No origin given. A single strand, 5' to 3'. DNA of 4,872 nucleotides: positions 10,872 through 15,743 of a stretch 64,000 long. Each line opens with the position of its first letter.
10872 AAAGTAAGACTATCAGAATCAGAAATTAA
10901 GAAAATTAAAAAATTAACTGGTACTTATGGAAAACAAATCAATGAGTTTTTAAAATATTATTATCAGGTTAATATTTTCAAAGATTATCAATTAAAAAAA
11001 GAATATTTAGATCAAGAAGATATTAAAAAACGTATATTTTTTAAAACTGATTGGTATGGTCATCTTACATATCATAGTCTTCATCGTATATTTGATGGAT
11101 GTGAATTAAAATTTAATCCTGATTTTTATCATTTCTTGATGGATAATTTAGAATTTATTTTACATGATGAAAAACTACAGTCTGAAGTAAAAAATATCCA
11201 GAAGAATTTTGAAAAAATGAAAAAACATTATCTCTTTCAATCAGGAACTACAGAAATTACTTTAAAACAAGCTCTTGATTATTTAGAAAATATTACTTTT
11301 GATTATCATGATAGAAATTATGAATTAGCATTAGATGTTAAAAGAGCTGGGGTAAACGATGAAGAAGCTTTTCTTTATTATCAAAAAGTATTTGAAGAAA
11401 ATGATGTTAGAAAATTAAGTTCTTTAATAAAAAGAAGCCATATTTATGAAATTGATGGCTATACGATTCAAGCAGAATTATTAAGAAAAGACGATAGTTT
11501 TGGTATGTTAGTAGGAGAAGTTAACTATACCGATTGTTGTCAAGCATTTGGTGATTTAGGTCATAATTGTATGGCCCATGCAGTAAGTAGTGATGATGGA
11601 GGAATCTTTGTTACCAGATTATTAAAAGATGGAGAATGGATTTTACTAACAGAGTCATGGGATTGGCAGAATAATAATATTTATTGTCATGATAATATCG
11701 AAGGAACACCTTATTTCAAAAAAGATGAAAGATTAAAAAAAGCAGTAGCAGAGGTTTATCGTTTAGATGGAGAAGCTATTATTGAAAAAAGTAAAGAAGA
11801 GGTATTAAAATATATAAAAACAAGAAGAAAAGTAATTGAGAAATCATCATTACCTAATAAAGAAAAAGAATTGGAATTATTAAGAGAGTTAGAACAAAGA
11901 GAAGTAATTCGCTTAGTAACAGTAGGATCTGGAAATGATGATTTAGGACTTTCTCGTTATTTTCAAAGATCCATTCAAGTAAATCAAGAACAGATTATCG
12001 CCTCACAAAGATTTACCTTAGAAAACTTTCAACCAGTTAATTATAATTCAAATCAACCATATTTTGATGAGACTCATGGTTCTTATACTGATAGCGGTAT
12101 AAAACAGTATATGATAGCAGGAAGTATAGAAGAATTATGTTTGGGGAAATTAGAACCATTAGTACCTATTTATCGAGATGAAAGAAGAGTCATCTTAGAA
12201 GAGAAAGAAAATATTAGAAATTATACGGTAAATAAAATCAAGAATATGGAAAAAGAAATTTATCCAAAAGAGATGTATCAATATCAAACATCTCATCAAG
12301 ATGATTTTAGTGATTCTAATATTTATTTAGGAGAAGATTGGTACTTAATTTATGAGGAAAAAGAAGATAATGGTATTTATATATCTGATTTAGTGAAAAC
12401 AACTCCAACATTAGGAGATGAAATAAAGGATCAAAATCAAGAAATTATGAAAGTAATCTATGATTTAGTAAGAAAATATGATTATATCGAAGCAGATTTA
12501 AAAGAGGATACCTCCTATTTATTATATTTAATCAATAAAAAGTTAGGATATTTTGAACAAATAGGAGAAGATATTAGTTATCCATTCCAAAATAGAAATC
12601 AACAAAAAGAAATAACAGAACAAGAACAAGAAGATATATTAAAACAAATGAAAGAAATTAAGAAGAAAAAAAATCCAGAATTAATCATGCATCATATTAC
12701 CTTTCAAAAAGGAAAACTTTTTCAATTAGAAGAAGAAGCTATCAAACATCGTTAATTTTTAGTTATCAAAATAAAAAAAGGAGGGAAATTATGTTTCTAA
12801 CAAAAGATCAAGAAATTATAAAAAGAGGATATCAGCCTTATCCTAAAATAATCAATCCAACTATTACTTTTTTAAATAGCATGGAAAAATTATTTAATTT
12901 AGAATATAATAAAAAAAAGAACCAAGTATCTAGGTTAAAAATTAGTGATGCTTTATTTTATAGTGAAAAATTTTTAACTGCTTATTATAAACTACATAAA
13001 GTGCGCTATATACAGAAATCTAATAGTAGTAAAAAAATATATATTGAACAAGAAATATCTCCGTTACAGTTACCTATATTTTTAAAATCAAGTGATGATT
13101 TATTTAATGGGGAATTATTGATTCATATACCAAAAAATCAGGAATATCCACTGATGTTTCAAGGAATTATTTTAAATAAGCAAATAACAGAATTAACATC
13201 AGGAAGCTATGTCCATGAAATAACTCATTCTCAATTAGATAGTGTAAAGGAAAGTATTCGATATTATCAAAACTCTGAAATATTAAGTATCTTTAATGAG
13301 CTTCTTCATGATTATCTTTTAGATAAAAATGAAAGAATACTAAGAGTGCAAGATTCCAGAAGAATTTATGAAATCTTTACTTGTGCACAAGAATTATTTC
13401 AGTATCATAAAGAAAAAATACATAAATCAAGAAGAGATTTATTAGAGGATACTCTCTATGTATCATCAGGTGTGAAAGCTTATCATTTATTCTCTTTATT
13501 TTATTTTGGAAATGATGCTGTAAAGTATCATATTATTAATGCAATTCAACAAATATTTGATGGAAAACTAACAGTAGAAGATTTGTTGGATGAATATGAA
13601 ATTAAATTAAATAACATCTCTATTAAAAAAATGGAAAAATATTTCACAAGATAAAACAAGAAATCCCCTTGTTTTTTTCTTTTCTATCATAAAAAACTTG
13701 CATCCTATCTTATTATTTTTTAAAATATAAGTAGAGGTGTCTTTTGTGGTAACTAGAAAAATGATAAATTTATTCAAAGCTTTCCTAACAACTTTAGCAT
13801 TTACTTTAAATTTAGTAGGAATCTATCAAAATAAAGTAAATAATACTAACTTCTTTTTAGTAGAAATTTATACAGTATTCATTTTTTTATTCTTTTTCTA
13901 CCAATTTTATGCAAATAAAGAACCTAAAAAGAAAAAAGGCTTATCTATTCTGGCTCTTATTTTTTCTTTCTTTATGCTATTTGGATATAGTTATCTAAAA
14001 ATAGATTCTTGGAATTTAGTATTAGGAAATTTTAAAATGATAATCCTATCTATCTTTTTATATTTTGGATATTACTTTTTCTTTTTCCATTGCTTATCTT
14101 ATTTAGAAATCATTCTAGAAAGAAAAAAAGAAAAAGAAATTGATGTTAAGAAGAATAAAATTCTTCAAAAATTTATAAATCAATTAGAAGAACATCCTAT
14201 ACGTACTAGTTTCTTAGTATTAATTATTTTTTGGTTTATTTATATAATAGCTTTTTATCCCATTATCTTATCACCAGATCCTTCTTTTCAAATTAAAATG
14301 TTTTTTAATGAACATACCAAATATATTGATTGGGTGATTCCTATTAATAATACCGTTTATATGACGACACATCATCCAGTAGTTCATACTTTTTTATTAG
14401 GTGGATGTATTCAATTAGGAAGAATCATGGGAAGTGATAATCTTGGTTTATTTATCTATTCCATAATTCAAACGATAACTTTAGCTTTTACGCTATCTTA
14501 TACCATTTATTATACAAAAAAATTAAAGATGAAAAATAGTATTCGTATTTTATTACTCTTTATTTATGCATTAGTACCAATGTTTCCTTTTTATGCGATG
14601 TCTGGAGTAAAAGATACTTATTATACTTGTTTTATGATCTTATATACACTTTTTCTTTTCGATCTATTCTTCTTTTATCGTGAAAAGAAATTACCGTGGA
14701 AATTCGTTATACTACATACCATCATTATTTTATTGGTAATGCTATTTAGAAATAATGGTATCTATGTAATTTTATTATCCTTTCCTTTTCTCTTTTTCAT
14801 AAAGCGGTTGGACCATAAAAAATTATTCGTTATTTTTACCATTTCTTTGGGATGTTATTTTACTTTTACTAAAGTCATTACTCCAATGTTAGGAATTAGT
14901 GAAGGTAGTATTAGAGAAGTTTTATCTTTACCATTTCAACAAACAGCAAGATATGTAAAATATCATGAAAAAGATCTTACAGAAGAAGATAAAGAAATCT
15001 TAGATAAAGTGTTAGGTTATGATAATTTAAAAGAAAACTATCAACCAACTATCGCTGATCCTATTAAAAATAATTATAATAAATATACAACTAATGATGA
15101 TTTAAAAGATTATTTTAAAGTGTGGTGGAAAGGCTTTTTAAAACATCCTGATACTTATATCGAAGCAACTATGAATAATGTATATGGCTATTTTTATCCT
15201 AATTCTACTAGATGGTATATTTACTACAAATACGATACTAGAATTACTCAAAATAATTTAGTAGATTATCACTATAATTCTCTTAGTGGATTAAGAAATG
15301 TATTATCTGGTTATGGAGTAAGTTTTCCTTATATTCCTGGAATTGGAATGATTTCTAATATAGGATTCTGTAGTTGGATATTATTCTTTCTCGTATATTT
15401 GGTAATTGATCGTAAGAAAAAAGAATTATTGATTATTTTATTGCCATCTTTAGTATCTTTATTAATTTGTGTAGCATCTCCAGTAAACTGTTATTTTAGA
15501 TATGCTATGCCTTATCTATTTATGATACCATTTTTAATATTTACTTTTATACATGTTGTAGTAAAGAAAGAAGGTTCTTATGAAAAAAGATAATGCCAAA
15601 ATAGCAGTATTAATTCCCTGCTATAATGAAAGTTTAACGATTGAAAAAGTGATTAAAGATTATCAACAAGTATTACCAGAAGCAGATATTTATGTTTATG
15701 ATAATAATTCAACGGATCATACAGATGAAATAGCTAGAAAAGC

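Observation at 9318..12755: Signal-less BspA-type LRR protein with ~12 near-identical 69-bp repeats and an 830-aa uncharacterised C-terminal domain carrying a Cys/His cluster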

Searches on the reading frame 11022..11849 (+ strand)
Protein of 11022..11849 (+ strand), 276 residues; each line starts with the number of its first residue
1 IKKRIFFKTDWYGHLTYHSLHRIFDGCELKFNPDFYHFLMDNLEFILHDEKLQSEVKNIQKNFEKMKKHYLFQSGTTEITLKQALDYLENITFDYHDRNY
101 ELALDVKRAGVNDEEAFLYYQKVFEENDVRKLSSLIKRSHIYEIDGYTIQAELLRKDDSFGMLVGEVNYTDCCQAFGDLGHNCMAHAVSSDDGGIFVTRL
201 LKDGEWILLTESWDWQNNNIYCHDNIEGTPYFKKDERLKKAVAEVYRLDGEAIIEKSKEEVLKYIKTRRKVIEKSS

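Call 64: search_solved_structures(query=A3, max_evalue=10, show_alignments=2)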
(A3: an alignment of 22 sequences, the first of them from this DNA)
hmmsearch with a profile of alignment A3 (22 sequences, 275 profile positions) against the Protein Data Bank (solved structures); distinct sequences matched with E-value up to 10: 5.
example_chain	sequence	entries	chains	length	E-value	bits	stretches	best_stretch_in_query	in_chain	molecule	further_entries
7x4o_A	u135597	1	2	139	0.13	14.7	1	76-115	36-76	Vacuolar protein sorting-associated protein 17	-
2gs8_A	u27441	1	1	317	0.25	13.8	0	73-117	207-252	mevalonate pyrophosphate decarboxylase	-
1rn7_A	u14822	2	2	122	0.4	13.1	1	33-108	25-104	Cystatin D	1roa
2i88_A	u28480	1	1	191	0.47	12.9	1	26-124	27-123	Colicin-E1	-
9r2b_B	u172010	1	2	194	8.1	8.8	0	234-270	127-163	de novo-designed alpha-helical barrel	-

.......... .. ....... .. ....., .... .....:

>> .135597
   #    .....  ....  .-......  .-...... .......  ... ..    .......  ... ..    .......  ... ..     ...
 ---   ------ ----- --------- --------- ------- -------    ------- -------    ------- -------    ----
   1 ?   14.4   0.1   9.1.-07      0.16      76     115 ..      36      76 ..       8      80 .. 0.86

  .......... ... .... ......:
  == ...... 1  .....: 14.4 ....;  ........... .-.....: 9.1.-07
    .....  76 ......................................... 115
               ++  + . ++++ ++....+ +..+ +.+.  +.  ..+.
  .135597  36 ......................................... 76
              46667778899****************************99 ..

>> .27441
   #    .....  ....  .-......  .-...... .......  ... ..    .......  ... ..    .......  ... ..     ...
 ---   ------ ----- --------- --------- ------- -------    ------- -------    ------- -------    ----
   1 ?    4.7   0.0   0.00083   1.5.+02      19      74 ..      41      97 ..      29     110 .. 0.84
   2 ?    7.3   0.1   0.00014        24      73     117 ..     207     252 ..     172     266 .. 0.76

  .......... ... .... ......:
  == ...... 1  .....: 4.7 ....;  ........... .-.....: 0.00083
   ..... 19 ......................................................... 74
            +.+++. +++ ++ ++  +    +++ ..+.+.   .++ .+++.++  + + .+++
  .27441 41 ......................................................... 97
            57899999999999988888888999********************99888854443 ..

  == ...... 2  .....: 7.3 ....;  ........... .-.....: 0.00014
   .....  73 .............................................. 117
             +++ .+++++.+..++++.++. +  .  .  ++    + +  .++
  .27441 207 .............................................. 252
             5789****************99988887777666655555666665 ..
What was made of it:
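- Tried and rejected: A profile search of the superfamily core (A3) against PDB sequences (call 64).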

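Call 79: find_homologous_proteins(query=A3, max_evalue=0.00001)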
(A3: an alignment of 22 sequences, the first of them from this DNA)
Query A3 (22 sequences) (276 aa, profile of the alignment): 4 proteins with E <= 0.00001 among 4421 candidates.
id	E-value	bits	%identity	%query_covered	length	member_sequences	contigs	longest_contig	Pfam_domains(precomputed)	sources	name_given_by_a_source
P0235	4.6e-77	277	31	94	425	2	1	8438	-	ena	-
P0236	4.5e-41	159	73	41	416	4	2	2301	-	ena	-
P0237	3.9e-40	156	69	41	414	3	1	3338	-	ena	-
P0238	6.0e-39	152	71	41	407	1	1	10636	-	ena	-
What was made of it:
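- Tried and rejected: A word-indexed profile search with A3 returned only 4 proteins (call 79).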

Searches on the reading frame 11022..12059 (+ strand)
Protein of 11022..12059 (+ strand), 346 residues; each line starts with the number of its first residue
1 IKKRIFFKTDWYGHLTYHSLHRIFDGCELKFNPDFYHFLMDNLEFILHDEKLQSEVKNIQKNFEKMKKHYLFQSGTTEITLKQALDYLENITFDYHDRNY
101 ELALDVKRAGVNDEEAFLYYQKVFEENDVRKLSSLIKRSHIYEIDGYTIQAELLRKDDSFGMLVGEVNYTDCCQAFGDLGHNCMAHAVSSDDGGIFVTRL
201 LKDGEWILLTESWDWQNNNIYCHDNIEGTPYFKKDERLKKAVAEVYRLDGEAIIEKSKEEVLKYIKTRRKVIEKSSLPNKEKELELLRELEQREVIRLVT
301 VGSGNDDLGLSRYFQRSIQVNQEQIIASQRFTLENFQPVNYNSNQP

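Call 69: predict_structure(alignment_id=A4)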
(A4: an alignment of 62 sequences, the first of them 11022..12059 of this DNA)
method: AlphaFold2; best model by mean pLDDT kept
length: 346 residues; sequences in the alignment: 62
mean_pLDDT: 90.3   pTM: 0.79
mean pLDDT of the five models: 90.3, 90.1, 89.6, 89.1, 89.0
residues with pLDDT >= 90: 233; 70-90: 103; 50-70: 8; < 50: 2
segments of 3 or more residues with pLDDT < 50: none
pLDDT, mean of each block of 10 residues (from residue 1): 59 86 85 94 94 93 90 89 90 85 94 94 90 90 98 94 95 90 90 96 97 93 94 95 97 95 94 91 92 90 87 89 86 86 71
secondary structure, 60 per line:
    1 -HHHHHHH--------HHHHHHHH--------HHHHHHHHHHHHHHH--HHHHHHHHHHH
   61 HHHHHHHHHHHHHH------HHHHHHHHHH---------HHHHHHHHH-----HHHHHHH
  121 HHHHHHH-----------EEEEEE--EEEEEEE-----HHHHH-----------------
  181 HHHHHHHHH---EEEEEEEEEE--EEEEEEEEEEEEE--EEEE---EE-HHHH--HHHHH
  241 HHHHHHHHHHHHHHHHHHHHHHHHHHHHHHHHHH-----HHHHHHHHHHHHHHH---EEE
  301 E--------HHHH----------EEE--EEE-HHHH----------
elements in order: H2-8 H17-24 H33-47 H50-74 H81-90 H100-108 H114-127 E139-144 E147-153 H159-163 H181-189 E193-202 E205-217 E220-223 H230-233 H236-274 H280-294 E298-301 H310-313 E324-326 E329-331 H333-336

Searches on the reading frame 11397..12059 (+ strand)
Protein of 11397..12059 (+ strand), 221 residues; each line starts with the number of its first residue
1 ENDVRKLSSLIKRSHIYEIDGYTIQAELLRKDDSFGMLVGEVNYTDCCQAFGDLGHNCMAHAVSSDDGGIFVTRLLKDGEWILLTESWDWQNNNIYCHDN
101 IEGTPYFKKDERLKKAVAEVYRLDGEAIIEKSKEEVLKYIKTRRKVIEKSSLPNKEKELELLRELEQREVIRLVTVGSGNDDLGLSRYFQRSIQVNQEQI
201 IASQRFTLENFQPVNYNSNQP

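Call 81: search_protein_families(library=pfam, proteins=[window:11397-12059:+], max_evalue=10)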
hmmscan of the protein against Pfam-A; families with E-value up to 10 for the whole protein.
window:11397-12059:+ (221 aa): 2 families
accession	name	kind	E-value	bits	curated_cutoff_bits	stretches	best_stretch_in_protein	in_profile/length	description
PF05617.16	Prolamin_like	-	0.17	12.5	22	1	45-65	29-49/67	Prolamin-like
PF22440.1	SirC_C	-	1.3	9.6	27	0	108-126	24-42/47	SirC C-terminal domain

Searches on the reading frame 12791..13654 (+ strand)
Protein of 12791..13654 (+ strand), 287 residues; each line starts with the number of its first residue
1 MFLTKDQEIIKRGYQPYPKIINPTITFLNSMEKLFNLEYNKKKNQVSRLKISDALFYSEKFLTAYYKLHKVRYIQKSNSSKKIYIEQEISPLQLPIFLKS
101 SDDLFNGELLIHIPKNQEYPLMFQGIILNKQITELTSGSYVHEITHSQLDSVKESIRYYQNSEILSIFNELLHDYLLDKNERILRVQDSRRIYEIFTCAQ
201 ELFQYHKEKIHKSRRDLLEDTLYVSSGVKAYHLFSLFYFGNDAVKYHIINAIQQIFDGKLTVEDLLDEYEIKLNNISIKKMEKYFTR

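Call 4: search_protein_families(library=pfam, proteins=[window:12791-13654:+], max_evalue=0.01)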
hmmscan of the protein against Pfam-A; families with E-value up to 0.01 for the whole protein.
window:12791-13654:+ (287 aa): 0 families

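Call 5: search_protein_families(library=ncbifam, proteins=[window:12791-13654:+], max_evalue=0.01)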
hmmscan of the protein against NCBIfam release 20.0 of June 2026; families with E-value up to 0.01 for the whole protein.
window:12791-13654:+ (287 aa): 0 families

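Call 9: search_protein_families(library=phrogs, proteins=[window:12791-13654:+], max_evalue=0.1)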
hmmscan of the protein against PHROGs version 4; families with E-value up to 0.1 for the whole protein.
window:12791-13654:+ (287 aa): 1 family
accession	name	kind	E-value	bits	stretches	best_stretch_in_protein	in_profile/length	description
phrog_535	-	unknown function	0.016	16.2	1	172-214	26-63/83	-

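Call 10: search_protein_families(library=padloc, proteins=[window:12791-13654:+], max_evalue=0.1)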
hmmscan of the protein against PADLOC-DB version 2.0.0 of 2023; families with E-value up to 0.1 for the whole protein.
window:12791-13654:+ (287 aa): 0 families

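Call 94: search_solved_structures(query=window:12791-13654:+, max_evalue=1)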
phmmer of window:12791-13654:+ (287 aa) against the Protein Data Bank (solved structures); distinct sequences matched with E-value up to 1: 1.
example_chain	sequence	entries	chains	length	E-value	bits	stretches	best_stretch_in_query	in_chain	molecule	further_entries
6vu8_B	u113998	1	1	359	0.13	14.9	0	139-255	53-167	Guanine nucleotide-binding protein G(i) subunit alpha-1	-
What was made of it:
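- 12791..13654 (+): Downstream 287-aa HExxH (HEITH) ORF. It is adjacent and possibly co-transcribed, but it is not a conserved partner. No family or PDB hit (calls 4, 5, 9, 10, 94).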

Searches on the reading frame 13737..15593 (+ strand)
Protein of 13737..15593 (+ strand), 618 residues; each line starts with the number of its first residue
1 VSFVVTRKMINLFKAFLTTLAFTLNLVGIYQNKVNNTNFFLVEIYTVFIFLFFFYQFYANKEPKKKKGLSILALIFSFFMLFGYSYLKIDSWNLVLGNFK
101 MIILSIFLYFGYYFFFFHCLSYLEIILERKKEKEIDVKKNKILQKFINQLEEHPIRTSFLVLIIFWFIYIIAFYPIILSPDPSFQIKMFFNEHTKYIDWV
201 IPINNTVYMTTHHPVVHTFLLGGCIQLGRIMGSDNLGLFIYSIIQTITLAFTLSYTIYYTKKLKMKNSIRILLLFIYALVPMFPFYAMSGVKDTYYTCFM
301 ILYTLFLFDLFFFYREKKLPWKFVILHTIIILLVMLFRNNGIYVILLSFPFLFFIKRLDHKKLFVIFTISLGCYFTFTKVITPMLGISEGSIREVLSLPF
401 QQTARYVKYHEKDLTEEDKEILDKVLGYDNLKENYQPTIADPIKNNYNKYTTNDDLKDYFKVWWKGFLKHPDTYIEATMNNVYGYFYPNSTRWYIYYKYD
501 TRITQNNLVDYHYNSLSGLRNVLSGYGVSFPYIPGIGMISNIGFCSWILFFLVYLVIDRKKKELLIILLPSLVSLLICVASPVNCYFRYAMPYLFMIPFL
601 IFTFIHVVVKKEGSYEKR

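Call 4: search_protein_families(library=pfam, proteins=[window:13737-15593:+], max_evalue=0.01)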
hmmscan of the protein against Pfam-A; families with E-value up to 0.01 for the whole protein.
window:13737-15593:+ (618 aa): 1 family
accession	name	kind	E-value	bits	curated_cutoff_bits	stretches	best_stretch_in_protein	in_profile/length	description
PF19484.4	DUF6020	-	2.8e-74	251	28.3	1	72-610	18-596/604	Family of unknown function (DUF6020)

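Call 5: search_protein_families(library=ncbifam, proteins=[window:13737-15593:+], max_evalue=0.01)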
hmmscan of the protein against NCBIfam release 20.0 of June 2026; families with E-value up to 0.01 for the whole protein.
window:13737-15593:+ (618 aa): 0 families
